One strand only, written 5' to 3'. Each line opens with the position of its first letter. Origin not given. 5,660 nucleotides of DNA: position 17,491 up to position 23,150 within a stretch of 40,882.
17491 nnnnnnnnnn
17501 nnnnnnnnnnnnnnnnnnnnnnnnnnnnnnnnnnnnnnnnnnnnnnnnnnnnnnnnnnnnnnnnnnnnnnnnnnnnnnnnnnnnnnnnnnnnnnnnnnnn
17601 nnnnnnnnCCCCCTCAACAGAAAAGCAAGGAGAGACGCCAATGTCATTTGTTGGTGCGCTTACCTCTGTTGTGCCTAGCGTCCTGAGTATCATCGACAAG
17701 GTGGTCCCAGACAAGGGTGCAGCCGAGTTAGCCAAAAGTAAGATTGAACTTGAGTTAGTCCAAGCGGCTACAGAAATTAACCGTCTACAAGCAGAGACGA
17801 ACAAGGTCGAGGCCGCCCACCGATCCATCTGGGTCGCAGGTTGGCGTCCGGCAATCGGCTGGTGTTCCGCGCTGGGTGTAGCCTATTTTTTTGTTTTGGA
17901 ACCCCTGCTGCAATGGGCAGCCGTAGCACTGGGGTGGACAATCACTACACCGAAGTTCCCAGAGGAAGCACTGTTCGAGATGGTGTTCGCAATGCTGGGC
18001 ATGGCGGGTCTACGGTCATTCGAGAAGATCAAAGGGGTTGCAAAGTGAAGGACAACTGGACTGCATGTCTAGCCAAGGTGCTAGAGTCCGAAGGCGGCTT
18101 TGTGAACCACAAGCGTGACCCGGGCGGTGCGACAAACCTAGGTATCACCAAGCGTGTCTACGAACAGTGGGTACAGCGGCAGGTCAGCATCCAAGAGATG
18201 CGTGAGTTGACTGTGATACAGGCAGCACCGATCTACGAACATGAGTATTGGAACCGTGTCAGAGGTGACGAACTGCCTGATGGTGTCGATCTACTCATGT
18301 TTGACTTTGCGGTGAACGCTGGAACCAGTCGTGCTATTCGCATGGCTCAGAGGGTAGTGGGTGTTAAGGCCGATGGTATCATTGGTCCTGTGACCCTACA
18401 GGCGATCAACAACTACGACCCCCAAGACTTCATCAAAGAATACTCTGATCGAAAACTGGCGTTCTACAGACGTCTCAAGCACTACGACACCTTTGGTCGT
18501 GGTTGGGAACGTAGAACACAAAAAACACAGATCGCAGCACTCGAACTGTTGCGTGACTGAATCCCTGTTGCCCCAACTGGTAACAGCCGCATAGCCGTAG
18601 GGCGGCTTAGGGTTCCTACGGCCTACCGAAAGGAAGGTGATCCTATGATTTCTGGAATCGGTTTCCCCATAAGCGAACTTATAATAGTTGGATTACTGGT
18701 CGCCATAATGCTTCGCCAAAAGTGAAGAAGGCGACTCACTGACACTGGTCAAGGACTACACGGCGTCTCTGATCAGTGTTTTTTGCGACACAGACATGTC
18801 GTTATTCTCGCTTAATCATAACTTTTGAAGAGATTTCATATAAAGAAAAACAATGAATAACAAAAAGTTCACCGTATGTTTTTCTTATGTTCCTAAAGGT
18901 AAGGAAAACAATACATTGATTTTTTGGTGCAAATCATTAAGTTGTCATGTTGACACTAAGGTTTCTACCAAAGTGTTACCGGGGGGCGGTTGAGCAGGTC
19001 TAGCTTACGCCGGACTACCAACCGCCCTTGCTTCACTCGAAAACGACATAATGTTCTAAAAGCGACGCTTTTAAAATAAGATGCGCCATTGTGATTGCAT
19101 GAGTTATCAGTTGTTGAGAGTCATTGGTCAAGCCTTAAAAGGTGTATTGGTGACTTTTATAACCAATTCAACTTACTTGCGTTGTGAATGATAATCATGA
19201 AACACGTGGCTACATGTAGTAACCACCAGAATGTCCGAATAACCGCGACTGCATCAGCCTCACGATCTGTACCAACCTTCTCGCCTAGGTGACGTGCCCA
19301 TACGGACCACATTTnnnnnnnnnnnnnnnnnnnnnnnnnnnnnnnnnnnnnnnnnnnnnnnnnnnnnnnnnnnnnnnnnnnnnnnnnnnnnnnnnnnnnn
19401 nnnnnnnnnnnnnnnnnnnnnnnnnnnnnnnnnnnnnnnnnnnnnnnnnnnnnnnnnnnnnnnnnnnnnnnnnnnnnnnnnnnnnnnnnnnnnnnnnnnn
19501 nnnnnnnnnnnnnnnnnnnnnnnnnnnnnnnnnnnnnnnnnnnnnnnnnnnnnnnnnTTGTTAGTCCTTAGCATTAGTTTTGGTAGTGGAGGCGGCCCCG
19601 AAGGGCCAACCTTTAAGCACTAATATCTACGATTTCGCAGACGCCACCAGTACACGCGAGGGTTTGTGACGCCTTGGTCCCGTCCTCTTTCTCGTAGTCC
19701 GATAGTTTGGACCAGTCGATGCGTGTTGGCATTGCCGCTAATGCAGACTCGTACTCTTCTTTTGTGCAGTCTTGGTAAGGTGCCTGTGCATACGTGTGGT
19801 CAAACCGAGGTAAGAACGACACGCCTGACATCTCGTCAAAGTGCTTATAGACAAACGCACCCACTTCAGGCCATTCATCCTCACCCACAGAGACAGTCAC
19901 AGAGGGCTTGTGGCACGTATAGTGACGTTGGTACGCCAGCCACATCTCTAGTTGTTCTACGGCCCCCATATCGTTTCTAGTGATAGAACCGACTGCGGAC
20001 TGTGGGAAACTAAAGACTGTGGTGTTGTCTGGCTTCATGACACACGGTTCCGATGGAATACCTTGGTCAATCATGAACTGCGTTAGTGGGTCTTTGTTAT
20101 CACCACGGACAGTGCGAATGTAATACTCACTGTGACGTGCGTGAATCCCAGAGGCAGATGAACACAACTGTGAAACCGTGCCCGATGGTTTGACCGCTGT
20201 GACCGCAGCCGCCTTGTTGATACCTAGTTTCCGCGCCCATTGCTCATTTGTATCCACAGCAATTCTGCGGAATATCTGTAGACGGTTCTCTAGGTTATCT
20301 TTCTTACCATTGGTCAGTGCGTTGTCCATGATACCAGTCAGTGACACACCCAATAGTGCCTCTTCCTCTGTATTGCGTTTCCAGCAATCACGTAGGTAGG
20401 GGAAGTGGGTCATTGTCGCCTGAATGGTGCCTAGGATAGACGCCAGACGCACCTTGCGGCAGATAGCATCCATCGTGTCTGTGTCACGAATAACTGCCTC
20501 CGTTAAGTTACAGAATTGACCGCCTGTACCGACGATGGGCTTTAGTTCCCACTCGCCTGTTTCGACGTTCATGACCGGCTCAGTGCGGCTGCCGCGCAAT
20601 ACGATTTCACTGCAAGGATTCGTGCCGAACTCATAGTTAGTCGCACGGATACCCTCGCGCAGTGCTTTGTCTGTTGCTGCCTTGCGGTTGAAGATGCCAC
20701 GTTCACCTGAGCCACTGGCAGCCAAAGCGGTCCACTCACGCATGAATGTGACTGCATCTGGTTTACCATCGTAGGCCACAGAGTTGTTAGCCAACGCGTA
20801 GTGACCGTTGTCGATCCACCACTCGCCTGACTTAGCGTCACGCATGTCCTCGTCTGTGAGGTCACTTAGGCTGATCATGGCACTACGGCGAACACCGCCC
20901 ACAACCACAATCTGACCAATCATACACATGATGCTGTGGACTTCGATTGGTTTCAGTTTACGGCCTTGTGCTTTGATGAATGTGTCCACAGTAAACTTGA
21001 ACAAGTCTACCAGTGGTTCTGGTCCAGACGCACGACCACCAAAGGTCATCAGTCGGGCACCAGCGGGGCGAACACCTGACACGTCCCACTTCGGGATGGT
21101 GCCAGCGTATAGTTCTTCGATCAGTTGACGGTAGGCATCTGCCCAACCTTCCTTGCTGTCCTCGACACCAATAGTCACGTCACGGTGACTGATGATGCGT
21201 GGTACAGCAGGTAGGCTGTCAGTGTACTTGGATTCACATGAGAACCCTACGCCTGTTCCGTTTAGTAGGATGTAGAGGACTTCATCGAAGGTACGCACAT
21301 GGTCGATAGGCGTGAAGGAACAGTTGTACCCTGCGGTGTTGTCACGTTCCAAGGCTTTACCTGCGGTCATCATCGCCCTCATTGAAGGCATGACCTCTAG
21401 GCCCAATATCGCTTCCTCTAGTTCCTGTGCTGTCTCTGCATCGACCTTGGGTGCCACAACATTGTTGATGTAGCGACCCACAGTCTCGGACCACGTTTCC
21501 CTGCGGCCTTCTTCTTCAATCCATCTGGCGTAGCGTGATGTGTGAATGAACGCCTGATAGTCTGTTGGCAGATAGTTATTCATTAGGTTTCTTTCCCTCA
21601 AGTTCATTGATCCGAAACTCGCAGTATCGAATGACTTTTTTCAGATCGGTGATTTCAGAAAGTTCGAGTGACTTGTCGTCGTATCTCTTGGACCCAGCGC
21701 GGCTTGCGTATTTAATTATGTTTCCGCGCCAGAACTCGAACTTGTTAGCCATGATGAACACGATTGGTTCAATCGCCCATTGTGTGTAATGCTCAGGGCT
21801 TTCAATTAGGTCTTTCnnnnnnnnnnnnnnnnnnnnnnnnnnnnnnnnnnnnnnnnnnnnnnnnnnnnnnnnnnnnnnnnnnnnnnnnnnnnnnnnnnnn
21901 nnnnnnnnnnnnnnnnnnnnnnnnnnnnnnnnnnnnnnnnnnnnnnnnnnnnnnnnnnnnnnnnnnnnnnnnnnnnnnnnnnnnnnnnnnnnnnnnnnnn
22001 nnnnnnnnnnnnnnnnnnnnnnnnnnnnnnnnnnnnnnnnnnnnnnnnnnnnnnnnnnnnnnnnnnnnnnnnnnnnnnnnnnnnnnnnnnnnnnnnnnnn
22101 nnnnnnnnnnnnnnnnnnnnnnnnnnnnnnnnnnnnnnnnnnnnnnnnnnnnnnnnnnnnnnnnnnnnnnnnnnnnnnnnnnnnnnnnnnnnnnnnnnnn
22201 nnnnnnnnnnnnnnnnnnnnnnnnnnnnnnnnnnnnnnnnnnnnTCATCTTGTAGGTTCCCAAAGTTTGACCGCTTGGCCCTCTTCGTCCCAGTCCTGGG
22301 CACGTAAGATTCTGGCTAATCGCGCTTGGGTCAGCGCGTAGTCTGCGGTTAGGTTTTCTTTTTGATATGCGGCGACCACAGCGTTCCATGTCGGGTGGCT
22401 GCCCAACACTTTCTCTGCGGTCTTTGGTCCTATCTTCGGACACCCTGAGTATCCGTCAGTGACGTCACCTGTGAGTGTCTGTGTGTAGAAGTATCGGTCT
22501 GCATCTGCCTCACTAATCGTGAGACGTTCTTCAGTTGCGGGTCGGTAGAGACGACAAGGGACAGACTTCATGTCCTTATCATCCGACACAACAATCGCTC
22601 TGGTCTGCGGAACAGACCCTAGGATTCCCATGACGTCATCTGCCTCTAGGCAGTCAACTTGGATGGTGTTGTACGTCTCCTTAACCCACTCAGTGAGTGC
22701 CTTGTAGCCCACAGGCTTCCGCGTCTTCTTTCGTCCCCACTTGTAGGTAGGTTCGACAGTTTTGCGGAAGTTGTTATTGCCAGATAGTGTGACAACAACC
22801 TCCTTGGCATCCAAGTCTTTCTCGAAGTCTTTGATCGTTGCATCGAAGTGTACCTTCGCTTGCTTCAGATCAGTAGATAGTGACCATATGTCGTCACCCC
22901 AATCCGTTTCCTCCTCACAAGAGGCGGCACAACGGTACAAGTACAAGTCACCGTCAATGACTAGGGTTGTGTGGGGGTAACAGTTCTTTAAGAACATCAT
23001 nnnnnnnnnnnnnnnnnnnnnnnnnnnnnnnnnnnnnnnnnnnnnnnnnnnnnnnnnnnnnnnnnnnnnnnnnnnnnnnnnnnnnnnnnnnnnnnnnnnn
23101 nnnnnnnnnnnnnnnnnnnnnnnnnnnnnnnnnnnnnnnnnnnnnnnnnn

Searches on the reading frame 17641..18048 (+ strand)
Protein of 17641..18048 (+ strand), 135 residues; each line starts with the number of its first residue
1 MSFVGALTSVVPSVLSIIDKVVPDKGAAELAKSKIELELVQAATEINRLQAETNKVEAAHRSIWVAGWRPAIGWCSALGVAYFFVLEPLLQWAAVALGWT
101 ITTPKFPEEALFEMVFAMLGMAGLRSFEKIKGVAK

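Call 43: search_protein_families(library=pfam, proteins=[window:17641-18048:+], max_evalue=0.01)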
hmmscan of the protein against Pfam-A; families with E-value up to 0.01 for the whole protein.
window:17641-18048:+ (135 aa): 1 family
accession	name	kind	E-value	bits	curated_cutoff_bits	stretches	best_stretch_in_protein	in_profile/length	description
PF11351.13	GTA_holin_3TM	-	8.2e-16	59.1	24.8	1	9-122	2-118/123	Holin of 3TMs, for gene-transfer release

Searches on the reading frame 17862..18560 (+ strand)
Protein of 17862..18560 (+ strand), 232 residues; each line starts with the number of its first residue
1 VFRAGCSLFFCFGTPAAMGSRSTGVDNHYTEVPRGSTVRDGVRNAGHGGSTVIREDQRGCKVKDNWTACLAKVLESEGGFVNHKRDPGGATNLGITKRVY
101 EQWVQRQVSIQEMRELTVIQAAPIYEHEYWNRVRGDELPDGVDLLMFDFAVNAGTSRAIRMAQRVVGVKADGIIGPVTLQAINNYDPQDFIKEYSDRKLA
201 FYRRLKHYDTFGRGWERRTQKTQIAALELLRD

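Call 43: search_protein_families(library=pfam, proteins=[window:17862-18560:+], max_evalue=0.01)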
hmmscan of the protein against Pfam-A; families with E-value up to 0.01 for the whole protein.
window:17862-18560:+ (232 aa): 3 families
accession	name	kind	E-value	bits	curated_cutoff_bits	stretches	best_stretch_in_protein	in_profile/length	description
PF05838.17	Glyco_hydro_108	-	7.3e-29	100.6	21.2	1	71-154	2-85/85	Glycosyl hydrolase 108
PF09374.15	PG_binding_3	-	1.8e-11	44.5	24.6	1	157-218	1-74/76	Predicted Peptidoglycan domain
PF01471.23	PG_binding_1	-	0.00026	21.5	23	1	153-182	28-57/57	Putative peptidoglycan binding domain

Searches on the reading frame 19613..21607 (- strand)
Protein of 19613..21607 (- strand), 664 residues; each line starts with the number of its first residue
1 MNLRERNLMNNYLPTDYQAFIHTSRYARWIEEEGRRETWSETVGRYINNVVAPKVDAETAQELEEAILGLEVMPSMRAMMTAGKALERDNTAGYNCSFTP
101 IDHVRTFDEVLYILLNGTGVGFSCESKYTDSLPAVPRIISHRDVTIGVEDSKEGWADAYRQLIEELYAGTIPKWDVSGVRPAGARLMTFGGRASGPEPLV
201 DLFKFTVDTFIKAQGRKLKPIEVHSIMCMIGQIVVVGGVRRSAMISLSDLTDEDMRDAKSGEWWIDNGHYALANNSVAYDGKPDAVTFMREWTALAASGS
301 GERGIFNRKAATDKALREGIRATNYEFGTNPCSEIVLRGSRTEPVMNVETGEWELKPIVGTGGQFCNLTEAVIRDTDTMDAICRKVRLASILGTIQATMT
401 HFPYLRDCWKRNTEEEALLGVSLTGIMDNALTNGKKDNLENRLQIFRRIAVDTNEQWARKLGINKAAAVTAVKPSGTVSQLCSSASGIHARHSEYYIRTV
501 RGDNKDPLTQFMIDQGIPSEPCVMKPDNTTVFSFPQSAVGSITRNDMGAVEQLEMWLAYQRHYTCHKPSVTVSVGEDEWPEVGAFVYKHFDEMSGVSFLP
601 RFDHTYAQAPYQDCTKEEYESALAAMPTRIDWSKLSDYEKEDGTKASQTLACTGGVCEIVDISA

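Call 52: search_protein_families(library=phrogs, proteins=[window:19613-21607:-], max_evalue=0.00001)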
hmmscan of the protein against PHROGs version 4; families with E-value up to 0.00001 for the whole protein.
window:19613-21607:- (664 aa): 1 family
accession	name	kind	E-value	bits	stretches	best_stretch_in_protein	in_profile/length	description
phrog_367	-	DNA, RNA and nucleotide metabolism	5.3e-171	571.3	2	15-338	32-394/701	ribonucleotide reductase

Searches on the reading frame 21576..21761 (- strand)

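Call 42: search_protein_families(library=pfam, proteins=[window:21576-21761:-], max_evalue=0.01)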
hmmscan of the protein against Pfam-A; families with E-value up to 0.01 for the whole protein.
window:21576-21761:- (61 aa): 1 family
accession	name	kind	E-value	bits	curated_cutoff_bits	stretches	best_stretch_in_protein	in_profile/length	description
PF11753.13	DUF3310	-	7.2e-05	23.2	24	1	9-46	29-58/60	Protein of unknwon function (DUF3310)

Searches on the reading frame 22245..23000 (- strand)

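Call 42: search_protein_families(library=pfam, proteins=[window:22245-23000:-], max_evalue=0.01)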
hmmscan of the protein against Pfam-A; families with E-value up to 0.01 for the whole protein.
window:22245-23000:- (251 aa): 2 families
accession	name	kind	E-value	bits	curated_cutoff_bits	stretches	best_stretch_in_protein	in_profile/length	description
PF02739.22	5_3_exonuc_N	-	4.4e-10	40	34.3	1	12-145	2-135/164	5'-3' exonuclease, N-terminal resolvase-like domain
PF01367.25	5_3_exonuc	-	6.8e-08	33.3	40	1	170-227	6-72/97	5'-3' exonuclease, C-terminal SAM fold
